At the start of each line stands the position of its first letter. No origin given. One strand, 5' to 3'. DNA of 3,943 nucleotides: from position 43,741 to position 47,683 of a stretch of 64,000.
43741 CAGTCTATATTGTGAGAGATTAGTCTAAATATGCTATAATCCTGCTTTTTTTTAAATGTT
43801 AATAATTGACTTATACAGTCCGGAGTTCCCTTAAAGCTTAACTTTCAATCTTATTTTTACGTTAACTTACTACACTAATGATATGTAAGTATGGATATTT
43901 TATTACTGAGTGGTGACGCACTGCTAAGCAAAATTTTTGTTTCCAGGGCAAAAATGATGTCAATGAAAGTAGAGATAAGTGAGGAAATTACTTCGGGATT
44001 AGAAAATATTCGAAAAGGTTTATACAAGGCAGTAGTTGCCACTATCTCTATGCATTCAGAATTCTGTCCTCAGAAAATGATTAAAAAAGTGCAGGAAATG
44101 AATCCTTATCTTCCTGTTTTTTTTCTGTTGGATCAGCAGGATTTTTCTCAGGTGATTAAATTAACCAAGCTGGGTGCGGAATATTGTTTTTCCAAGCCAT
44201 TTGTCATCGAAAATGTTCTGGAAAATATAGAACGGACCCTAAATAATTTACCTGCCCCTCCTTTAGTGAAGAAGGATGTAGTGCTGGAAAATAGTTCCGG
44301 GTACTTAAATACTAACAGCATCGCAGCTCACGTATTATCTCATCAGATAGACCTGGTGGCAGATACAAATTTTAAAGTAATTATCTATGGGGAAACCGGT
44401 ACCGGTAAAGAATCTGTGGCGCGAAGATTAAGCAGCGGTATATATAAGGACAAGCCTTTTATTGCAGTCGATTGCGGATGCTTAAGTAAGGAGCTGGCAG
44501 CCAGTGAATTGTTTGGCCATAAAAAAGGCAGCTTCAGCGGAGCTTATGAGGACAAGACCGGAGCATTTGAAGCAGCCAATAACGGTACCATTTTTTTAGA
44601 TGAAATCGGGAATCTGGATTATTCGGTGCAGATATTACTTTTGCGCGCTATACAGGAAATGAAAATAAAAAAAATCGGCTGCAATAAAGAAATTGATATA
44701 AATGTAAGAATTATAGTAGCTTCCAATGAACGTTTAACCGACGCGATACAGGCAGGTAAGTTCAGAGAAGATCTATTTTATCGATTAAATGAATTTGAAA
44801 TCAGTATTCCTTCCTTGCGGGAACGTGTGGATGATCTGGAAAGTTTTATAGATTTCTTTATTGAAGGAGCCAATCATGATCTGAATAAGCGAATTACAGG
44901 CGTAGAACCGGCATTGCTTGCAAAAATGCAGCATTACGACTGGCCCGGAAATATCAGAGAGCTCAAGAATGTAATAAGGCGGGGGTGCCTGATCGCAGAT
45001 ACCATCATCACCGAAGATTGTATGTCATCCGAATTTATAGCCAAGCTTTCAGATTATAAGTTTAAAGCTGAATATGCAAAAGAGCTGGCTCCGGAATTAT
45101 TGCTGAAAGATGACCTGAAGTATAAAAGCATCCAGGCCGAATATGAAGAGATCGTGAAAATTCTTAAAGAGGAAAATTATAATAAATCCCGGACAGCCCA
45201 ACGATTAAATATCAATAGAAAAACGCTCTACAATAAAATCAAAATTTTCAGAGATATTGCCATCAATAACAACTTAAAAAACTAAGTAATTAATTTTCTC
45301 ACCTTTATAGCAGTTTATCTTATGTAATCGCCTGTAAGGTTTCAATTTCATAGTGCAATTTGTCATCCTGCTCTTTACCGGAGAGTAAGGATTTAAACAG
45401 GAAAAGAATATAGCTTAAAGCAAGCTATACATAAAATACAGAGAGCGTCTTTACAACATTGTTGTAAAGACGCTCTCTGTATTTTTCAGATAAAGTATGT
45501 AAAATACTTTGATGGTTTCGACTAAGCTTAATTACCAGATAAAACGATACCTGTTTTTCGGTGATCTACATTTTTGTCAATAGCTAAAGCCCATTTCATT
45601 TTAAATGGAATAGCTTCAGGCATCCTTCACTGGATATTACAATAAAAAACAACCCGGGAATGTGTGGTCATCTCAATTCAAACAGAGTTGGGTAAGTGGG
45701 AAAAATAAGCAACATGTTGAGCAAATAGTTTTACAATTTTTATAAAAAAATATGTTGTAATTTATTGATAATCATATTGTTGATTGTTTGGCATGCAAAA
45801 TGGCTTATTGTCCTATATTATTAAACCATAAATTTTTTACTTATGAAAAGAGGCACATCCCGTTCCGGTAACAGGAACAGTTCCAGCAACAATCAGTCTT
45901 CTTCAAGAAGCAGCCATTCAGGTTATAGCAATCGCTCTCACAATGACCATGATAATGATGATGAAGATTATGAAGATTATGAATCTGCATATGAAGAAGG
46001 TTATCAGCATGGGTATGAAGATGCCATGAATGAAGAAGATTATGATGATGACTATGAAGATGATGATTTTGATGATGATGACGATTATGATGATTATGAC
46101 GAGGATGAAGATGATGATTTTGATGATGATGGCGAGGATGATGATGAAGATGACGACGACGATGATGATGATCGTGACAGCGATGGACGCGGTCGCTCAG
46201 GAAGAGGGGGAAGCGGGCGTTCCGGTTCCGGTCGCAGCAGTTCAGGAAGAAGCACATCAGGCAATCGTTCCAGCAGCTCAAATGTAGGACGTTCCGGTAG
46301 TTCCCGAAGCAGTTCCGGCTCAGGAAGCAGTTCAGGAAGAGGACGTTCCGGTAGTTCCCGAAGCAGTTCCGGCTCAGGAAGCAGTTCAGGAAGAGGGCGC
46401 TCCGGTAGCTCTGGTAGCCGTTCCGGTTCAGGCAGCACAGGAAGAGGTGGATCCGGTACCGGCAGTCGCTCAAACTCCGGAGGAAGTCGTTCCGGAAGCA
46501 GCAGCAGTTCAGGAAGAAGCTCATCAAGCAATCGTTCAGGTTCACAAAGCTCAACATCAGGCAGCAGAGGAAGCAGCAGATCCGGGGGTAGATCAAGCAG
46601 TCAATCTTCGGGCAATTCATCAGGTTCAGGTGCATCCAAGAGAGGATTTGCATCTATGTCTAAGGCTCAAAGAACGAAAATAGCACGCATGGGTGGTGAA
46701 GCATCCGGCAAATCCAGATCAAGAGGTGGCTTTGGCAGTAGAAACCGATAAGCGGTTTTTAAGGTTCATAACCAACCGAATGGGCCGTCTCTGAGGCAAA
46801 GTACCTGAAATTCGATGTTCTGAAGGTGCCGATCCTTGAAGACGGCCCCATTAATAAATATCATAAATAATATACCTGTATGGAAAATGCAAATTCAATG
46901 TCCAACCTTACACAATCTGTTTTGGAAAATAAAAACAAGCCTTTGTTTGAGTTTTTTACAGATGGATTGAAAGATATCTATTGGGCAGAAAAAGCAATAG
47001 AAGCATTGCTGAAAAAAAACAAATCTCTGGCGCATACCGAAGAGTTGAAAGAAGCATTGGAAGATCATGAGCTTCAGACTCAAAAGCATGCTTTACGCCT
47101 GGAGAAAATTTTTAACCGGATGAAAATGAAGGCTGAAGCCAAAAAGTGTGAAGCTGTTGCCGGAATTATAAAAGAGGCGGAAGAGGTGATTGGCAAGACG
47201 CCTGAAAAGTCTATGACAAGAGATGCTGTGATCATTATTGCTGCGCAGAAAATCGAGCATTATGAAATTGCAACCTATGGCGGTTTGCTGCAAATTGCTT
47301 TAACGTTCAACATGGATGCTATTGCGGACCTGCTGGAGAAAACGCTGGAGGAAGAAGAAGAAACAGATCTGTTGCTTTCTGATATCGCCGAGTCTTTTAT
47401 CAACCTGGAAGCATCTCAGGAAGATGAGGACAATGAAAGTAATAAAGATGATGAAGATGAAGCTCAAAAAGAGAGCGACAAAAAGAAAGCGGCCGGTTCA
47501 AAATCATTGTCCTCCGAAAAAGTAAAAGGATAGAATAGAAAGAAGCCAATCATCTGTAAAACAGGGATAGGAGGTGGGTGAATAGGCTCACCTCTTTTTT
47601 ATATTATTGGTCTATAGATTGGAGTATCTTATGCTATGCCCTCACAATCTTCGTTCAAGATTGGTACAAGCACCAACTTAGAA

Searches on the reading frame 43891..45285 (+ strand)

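Call 63: search_protein_families(library=pfam, proteins=[window:43891-45285:+], max_evalue=0.00001)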
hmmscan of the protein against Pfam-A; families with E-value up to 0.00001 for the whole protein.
window:43891-45285:+ (464 aa): 5 families
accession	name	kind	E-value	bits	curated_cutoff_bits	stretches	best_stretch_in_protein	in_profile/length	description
PF00158.32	Sigma54_activat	-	2e-56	190.7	20.2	1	143-304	5-167/168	Sigma-54 interaction domain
PF25601.1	AAA_lid_14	-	3.8e-18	65.5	27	1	310-384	1-76/87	AAA+ ATPase lid domain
PF14532.12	Sigma54_activ_2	-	4.5e-15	56.5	25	1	143-309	4-138/138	Sigma-54 interaction domain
PF02954.25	HTH_8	-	1.3e-09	38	22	1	416-451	5-40/42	Bacterial regulatory protein, Fis family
PF07728.20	AAA_5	-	2.9e-06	27.8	22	1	163-281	2-124/139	AAA domain (dynein-related subfamily)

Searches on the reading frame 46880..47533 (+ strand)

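Call 63: search_protein_families(library=pfam, proteins=[window:46880-47533:+], max_evalue=0.00001)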
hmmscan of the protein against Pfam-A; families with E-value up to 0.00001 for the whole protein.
window:46880-47533:+ (217 aa): 1 family
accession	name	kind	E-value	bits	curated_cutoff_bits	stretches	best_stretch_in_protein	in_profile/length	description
PF05974.18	DUF892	-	2.3e-46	158.2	23.7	1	23-178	3-158/159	Domain of unknown function (DUF892)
